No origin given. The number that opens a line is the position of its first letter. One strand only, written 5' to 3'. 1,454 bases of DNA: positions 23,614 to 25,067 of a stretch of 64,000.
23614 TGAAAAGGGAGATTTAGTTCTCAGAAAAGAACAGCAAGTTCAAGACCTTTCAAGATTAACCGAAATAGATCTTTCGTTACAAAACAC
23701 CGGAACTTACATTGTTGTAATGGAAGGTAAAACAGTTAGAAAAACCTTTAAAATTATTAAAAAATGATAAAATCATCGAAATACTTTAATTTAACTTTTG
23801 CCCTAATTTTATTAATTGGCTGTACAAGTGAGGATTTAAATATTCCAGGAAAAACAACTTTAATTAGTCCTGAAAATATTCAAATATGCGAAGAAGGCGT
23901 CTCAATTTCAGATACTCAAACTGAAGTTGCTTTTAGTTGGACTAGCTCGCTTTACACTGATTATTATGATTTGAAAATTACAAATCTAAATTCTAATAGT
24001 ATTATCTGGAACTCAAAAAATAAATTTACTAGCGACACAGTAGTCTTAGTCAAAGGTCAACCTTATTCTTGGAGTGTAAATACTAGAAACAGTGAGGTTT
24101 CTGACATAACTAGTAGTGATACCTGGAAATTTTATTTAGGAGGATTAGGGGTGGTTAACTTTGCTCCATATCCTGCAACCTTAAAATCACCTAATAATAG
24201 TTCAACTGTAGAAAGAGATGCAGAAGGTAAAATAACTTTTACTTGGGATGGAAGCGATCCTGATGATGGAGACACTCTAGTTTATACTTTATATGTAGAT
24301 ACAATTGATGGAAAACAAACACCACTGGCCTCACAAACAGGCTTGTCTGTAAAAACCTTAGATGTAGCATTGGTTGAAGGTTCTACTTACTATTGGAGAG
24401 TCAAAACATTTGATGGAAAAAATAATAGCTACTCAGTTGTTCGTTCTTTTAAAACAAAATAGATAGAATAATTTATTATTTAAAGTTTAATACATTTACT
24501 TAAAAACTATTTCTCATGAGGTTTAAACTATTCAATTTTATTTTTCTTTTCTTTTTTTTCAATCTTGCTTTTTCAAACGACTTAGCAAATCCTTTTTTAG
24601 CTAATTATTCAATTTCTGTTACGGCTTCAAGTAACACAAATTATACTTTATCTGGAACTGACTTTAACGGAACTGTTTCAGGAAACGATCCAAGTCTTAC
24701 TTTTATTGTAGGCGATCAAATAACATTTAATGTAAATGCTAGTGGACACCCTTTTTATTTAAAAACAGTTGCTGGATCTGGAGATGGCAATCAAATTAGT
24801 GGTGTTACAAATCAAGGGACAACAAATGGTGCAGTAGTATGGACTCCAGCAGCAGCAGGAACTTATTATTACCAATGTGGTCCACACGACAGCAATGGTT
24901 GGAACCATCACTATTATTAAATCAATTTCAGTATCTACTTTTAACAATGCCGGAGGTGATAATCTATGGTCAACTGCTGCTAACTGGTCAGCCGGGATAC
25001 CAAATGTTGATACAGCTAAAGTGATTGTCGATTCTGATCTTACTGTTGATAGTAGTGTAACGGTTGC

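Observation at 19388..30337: Tandem two-gene modules: giant beta-helix-repeat T9SS surface protein plus ATGA-coupled double-FN3 lipoprotein, possibly an undescribed surface system at the head of a sulfatase PUL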

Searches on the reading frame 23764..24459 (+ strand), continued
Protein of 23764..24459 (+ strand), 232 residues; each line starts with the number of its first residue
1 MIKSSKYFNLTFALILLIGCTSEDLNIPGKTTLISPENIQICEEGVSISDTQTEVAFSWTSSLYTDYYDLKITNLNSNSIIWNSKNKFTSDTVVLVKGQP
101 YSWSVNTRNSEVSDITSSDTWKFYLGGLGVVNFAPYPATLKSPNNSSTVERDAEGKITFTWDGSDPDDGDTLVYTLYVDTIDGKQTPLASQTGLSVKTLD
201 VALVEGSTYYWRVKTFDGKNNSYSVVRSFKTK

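Call 40: search_protein_families(library=pfam, proteins=[P0196, P0201, P0211, P0248, P0290, P0207, P0214, P0261], max_evalue=0.01)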
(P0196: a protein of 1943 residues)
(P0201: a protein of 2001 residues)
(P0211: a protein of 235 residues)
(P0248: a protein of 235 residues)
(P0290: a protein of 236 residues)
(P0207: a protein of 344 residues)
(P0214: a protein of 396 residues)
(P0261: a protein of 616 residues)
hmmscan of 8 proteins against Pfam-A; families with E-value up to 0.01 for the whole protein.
P0196 (1943 aa): 7 families
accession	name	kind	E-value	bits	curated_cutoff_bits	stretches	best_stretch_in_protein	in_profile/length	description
PF00041.27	fn3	-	1.1e-54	183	25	6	1228-1306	2-77/84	Fibronectin type III domain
PF25788.1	Ig_Rha78A_N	-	1.1e-35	122.5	27.4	0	1268-1310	54-96/105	Rha78A-like, N-terminal immunoglobulin domain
PF16656.11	Pur_ac_phosph_N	-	8.4e-19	68.4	30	2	273-314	56-93/93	Purple acid Phosphatase, N-terminal domain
PF21605.3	CRLF2-like_D2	-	3.1e-15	56.5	27.3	0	746-797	18-69/94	Cytokine receptor-like factor 2-like, D2 domain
PF17963.7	Big_9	-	4.6e-13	50.3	23.6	0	635-707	14-84/89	Bacterial Ig domain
PF13205.12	Big_5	-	4.2e-07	31.1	23.6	0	420-514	2-105/105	Bacterial Ig-like domain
PF07705.17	CARDB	-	0.0055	17.3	22.7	0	965-1020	37-87/101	CARDB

P0201 (2001 aa): 7 families
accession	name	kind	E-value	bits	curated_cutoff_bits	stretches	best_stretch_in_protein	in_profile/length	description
PF25788.1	Ig_Rha78A_N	-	6e-24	84.8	27.4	0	1247-1322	20-102/105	Rha78A-like, N-terminal immunoglobulin domain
PF00041.27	fn3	-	1e-12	48.5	25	0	244-313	14-78/84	Fibronectin type III domain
PF13205.12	Big_5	-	5.6e-12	46.7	23.6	2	234-320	11-105/105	Bacterial Ig-like domain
PF17210.9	SdrD_B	-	0.00016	22.3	29.7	1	1643-1689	22-65/112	SdrD B-like domain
PF19157.5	DUF5839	-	0.00045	20.6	23.7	0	1091-1116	20-45/83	Family of unknown function (DUF5839)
PF22352.2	K319L-like_PKD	-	0.00077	19.9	27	0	169-211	28-73/84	K319L-like, PKD domain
PF13620.12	CarboxypepD_reg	-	0.0016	19.2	32.3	1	1632-1688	2-54/82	Carboxypeptidase regulatory-like domain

P0211 (235 aa): 2 families
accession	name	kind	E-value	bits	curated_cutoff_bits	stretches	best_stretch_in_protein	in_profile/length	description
PF25788.1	Ig_Rha78A_N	-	0.0032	18.1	27.4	0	24-96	26-95/105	Rha78A-like, N-terminal immunoglobulin domain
PF00041.27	fn3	-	0.0088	16.7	25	0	157-226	12-77/84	Fibronectin type III domain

P0248 (235 aa): 2 families
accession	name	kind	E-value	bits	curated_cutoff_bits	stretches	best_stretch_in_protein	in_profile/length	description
PF00041.27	fn3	-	6.8e-06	26.7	25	0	156-231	8-82/84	Fibronectin type III domain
PF25788.1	Ig_Rha78A_N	-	0.0085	16.8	27.4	0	203-233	69-100/105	Rha78A-like, N-terminal immunoglobulin domain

P0290 (236 aa): 1 family
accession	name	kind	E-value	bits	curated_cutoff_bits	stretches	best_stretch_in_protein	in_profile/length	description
PF00041.27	fn3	-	0.0023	18.5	25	0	53-119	6-73/84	Fibronectin type III domain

P0207 (344 aa): 3 families
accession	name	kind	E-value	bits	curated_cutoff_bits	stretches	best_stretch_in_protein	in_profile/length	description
PF10342.15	Kre9_KNH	-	0.0035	18.5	24.6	0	255-316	1-61/94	Kre9/KNH-like N-terminal Ig-like domain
PF06097.16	DUF945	-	0.0036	16.9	26.8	1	78-196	143-258/460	Bacterial protein of unknown function (DUF945)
PF20550.3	DUF6764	-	0.0084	16.4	27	1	49-142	39-132/164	Family of unknown function (DUF6764)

P0214 (396 aa): 1 family
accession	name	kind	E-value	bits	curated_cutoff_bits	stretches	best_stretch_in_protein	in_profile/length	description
PF18998.6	Flg_new_2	-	4.2e-23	81.6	23.6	2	49-113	2-71/73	Divergent InlB B-repeat domain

P0261 (616 aa): 4 families
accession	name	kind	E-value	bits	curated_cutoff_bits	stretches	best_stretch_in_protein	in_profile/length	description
PF22842.2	Pel9A-like_beta_helix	-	2.5e-17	63.4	25.2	1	216-519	9-335/370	Pel9A-like, right handed beta helix region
PF13229.12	Beta_helix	-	5.3e-09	36.3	25.9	1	323-450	2-115/158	Right handed beta helix region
PF16380.10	BT_4170-like_C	-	5.8e-06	26.5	30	1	542-597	4-59/142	Rhamnogalacturonan lyase BT_4170-like, C-terminal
PF16656.11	Pur_ac_phosph_N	-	0.00058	20.8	30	0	175-240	33-93/93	Purple acid Phosphatase, N-terminal domain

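Call 44: fold_search(model_id=the predicted structure, library=pdb)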
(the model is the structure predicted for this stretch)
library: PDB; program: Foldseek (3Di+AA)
matches with E <= 10: 1827; with E <= 0.001: 263
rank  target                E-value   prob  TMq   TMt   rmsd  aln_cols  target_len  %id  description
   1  6tpv_B                3.1e-07  1.00  0.29  0.34  14.2       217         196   14  Crystal structures of FNIII domain one and two of the human leucocyte common antigen-related protein, LAR (released 2020-05-13)
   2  6tpv_A                4.7e-07  1.00  0.30  0.36  13.9       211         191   16  Crystal structures of FNIII domain one and two of the human leucocyte common antigen-related protein, LAR (released 2020-05-13)
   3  4hlj                  4.9e-07  1.00  0.28  0.29  13.8       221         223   15  Axon Guidance Receptor (released 2013-11-20)
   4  6gvk_A                1.2e-06  1.00  0.41  0.46   7.1       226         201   13  Second pair of Fibronectin type III domains of integrin beta4 (T1663R mutant) bound to the bullous pemphigoid antigen  (released 2019-03-20)
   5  4bqb_C                2.3e-06  1.00  0.30  0.34  14.6       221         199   15  Crystal structure of the FN5 and FN6 domains of NEO1, form 2 (released 2013-06-12)
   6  5x83_D                3.0e-06  1.00  0.29  0.34  14.0       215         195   17  Structure of DCC FN456 domains (released 2017-09-06)
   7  4ui2_A                3.8e-06  1.00  0.30  0.34  14.5       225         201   15  Crystal structure of the ternary RGMB-BMP2-NEO1 complex (released 2015-05-06)
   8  3lpw_A                4.2e-06  1.00  0.28  0.32  13.7       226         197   16  Crystal structure of the FnIII-tandem A77-A78 from the A-band of titin (released 2010-09-08)
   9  2ibb                  4.2e-06  1.00  0.25  0.27  12.8       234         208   13  Crystal Structure of the First and Second FNIII Domains of Ihog (released 2006-10-24)
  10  4bqc_A                4.4e-06  1.00  0.30  0.34  13.0       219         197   18  Crystal structure of the FN5 and FN6 domains of NEO1 bound to SOS (released 2013-06-12)
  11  7mrk_B                4.4e-06  1.00  0.27  0.30  14.2       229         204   14  Chicken CNTN4 APP complex (released 2022-01-05)
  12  2ibg_B                5.7e-06  1.00  0.26  0.28  13.4       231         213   16  Crystal Structure of Hedgehog Bound to the FNIII Domains of Ihog (released 2006-10-24)
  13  3lpw_B                6.3e-06  1.00  0.28  0.33  13.5       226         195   15  Crystal structure of the FnIII-tandem A77-A78 from the A-band of titin (released 2010-09-08)
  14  4bq7_A                7.0e-06  1.00  0.30  0.33  14.4       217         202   16  Crystal structure of the RGMB-Neo1 complex form 2 (released 2013-06-12)
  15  4bq6_A                7.0e-06  1.00  0.29  0.33  14.6       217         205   16  Crystal structure of the RGMB-NEO1 complex form 1 (released 2013-06-12)
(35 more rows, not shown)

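Call 65: search_solved_structures(query=A4, max_evalue=0.1)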
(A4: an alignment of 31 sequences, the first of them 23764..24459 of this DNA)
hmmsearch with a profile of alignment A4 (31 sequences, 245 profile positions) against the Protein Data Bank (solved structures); distinct sequences matched with E-value up to 0.1: 1.
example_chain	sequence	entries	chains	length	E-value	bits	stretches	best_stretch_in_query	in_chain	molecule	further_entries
5v5x_A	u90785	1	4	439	0.012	18.6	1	75-191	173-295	MCG133388, isoform CRA_y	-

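Call 76: list_cluster_members(proteins=[P0204, P0211, P0212, P0217, P0225, P0230, P0248, P0262, P0287, P0298])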
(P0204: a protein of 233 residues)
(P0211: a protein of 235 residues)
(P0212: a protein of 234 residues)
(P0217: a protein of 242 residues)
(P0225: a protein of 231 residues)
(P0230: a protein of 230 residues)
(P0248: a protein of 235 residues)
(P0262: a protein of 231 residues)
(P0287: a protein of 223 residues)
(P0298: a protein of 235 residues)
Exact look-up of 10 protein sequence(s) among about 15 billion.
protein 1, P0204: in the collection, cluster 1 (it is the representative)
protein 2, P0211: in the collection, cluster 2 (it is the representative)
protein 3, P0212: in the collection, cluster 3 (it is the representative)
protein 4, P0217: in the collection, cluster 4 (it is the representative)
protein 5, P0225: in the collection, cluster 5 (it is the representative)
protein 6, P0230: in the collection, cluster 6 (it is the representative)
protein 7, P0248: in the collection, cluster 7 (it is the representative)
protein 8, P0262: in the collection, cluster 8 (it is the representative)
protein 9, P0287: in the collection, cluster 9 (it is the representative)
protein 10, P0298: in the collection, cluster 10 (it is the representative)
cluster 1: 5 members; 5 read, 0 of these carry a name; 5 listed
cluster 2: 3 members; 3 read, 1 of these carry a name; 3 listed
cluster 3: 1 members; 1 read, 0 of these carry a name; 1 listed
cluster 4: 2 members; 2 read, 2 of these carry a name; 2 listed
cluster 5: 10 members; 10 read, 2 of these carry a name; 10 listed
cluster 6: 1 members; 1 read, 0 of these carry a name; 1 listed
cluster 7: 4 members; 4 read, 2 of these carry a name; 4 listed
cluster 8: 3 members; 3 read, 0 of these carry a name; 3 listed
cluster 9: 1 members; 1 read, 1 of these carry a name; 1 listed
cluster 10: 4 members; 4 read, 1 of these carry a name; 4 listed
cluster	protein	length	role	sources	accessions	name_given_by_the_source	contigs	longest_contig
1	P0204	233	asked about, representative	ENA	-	-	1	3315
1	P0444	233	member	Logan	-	-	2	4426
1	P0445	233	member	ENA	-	-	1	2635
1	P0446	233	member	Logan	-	-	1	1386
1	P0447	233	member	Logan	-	-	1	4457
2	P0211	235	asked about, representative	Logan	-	-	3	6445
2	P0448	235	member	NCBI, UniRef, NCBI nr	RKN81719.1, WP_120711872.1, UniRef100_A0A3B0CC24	hypothetical protein [Ulvibacterium marinum] | Fibronectin type-III domain-containing protein n=1 Tax=Ulvibacterium marinum ...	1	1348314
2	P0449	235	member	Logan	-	-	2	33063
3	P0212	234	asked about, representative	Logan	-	-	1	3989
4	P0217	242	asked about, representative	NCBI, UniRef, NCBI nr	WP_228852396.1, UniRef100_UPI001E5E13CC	hypothetical protein [Aegicerativicinus sediminis] | hypothetical protein n=1 Tax=Aegicerativicinus sediminis TaxID=2893202 RepID=UPI001E5E13CC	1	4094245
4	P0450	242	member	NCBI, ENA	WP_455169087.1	hypothetical protein [Aegicerativicinus sediminis]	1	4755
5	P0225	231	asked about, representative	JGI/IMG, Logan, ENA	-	hypothetical protein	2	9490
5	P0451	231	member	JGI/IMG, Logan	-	hypothetical protein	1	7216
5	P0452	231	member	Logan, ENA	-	-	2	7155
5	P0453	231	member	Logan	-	-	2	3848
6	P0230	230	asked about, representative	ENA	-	-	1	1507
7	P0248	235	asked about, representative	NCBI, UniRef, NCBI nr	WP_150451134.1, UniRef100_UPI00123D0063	hypothetical protein [Arenibacter lacus] | hypothetical protein n=1 Tax=Arenibacter lacus TaxID=2608629 RepID=UPI00123D0063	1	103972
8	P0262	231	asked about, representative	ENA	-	-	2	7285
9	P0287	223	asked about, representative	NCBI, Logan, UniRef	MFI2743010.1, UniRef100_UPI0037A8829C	hypothetical protein ACG2LH_09745 [Zhouia sp. PK063] | hypothetical protein n=1 Tax=Zhouia sp. PK063 TaxID=3373602 RepID=UPI0037A8829C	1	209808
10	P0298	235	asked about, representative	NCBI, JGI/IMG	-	-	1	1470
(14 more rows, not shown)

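Call 77: find_encoding_contigs(protein=P0248, flank=8000, max_places=2)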
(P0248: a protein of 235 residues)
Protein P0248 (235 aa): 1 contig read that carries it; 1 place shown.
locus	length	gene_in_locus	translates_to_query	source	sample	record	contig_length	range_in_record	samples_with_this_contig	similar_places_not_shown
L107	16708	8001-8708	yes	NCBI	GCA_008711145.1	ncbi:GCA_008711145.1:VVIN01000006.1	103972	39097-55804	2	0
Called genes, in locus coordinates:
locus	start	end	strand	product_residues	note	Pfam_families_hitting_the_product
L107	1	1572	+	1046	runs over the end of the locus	PF13620:CarboxypepD_reg, PF13715:CarbopepD_reg_2, PF07715:Plug, PF00593:TonB_dep_Rec_b-barrel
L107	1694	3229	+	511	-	PF14322:SusD-like_3, PF07980:SusD_RagB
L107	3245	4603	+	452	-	PF14292:SusE, PF16411:SusF_SusE (weak)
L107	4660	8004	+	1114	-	PF18952:DUF5696 (weak), PF00128:Alpha-amylase, PF18962:Por_Secre_tail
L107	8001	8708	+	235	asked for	PF00041:fn3 (faint)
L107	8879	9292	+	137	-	PF00072:Response_reg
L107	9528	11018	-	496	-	PF02771:Acyl-CoA_dh_N (weak), PF02770:Acyl-CoA_dh_M, PF00441:Acyl-CoA_dh_1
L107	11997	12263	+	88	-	PF00005:ABC_tran (weak)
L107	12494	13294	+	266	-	PF03447:NAD_binding_3, PF01958:Asp_DH_C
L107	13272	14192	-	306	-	PF00389:2-Hacid_dh, PF02826:2-Hacid_dh_C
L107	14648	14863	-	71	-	-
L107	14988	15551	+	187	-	PF04170:NlpE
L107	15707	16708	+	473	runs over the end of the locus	PF02749:QRPTase_N (faint), PF17767:NAPRTase_N, PF04095:NAPRTase, PF17956:NAPRTase_C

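Call 78: find_encoding_contigs(protein=P0217, flank=8000, max_places=2)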
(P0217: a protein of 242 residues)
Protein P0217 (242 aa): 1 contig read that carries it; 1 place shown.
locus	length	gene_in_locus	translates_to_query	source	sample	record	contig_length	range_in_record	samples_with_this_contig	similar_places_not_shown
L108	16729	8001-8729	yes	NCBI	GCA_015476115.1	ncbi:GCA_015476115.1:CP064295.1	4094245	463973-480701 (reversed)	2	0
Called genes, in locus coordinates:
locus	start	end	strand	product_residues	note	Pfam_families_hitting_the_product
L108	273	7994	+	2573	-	PF01095:Pectinesterase, PF02412:TSP_3 (weak), PF18962:Por_Secre_tail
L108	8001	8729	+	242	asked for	-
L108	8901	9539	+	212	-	PF01066:CDP-OH_P_transf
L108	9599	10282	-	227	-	PF04116:FA_hydroxylase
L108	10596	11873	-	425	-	PF01225:Mur_ligase (weak), PF08245:Mur_ligase_M, PF02875:Mur_ligase_C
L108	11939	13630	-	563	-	PF03781:FGE-sulfatase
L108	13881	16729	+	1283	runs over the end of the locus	PF01364:Peptidase_C25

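Call 79: find_encoding_contigs(protein=P0448, flank=8000, max_places=2)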
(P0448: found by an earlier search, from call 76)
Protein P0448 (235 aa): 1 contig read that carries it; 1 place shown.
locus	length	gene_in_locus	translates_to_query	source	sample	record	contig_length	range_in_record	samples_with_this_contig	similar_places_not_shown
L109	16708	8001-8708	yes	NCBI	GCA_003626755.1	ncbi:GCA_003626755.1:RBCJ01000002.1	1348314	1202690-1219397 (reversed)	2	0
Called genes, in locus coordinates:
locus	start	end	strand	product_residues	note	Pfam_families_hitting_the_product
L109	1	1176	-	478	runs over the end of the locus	PF13396:PLDc_N (weak), PF13091:PLDc_2, PF00614:PLDc (weak), PF13091:PLDc_2, PF00614:PLDc (weak)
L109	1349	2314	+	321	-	PF04820:Trp_halogenase (faint), PF07992:Pyr_redox_2, PF13738:Pyr_redox_3, PF00070:Pyr_redox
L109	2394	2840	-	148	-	-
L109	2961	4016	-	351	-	PF00155:Aminotran_1_2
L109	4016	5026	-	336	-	PF02746:MR_MLE_N (weak), PF13378:MR_MLE_C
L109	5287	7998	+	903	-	PF18962:Por_Secre_tail (weak)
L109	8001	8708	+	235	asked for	-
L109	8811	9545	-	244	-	PF10988:DUF2807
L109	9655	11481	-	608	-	PF04024:PspC, PF22571:LiaI-LiaF-TM_PspC, PF22744:Toast-rack_PspC-Cterm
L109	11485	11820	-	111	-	PF03551:PadR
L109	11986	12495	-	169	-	PF14534:DUF4440 (weak)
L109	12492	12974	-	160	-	PF09685:MamF_MmsF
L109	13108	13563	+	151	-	PF14539:DUF4442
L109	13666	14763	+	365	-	PF06580:His_kinase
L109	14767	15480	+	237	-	PF00072:Response_reg, PF04397:LytTR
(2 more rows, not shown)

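Call 80: find_encoding_contigs(protein=P0287, flank=8000, max_places=2)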
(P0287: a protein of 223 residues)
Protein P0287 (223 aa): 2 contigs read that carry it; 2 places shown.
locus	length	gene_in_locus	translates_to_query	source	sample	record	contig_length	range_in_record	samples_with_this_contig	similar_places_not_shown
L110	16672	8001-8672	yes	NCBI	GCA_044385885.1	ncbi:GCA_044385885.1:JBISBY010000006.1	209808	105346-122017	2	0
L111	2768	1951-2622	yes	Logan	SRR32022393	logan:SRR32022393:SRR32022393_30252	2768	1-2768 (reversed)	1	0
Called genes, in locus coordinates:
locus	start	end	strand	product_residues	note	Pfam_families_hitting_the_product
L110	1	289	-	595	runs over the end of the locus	PF12895:ANAPC3 (weak), PF00515:TPR_1 (faint), PF07719:TPR_2 (faint), PF13174:TPR_6 (faint), PF13181:TPR_8 (faint), PF13424:TPR_12 (faint), PF13428:TPR_14 (faint), PF14559:TPR_19, +2 more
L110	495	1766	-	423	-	PF02403:Seryl_tRNA_N, PF00587:tRNA-synt_2b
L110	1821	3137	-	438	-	PF05090:HTTM, PF22777:VKGC_lumenal_dom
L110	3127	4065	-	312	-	PF06574:FAD_syn, PF01467:CTP_transf_like (weak), PF01687:Flavokinase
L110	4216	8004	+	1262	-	PF13583:Reprolysin_4, PF13688:Reprolysin_5, PF13574:Reprolysin_2, PF13582:Reprolysin_3, PF01483:P_proprotein, PF18962:Por_Secre_tail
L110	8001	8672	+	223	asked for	-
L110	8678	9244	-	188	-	PF01195:Pept_tRNA_hydro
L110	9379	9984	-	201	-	PF01386:Ribosomal_L25p, PF14693:Ribosomal_TL5_C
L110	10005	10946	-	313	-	PF13793:Pribosyltran_N, PF00156:Pribosyltran, PF14572:Pribosyl_synth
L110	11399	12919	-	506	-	PF00899:ThiF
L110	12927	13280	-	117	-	PF14462:Prok-E2_E (weak)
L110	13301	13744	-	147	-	PF14452:Multi_ubiq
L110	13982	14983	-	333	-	PF15731:MqsA_antitoxin, PF12844:HTH_19 (weak), PF13274:SocA_Panacea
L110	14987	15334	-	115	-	-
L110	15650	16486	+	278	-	PF06067:DUF932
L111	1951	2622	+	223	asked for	-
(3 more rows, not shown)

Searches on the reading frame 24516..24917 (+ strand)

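Call 5: search_protein_families(library=pfam, proteins=[window:24516-24917:+], max_evalue=0.1)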
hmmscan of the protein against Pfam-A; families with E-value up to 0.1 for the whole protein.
window:24516-24917:+ (134 aa): 0 families

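Call 6: search_protein_families(library=ncbifam, proteins=[window:24516-24917:+], max_evalue=0.1)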
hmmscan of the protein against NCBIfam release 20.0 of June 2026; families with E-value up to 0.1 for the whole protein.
window:24516-24917:+ (134 aa): 2 families
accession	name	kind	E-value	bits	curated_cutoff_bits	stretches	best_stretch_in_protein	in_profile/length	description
TIGR02657.1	amicyanin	equivalog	0.00032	21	110.2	1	58-124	10-73/83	amicyanin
TIGR02656.1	cyanin_plasto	equivalog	0.072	13.5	87.85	0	62-128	20-91/99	plastocyanin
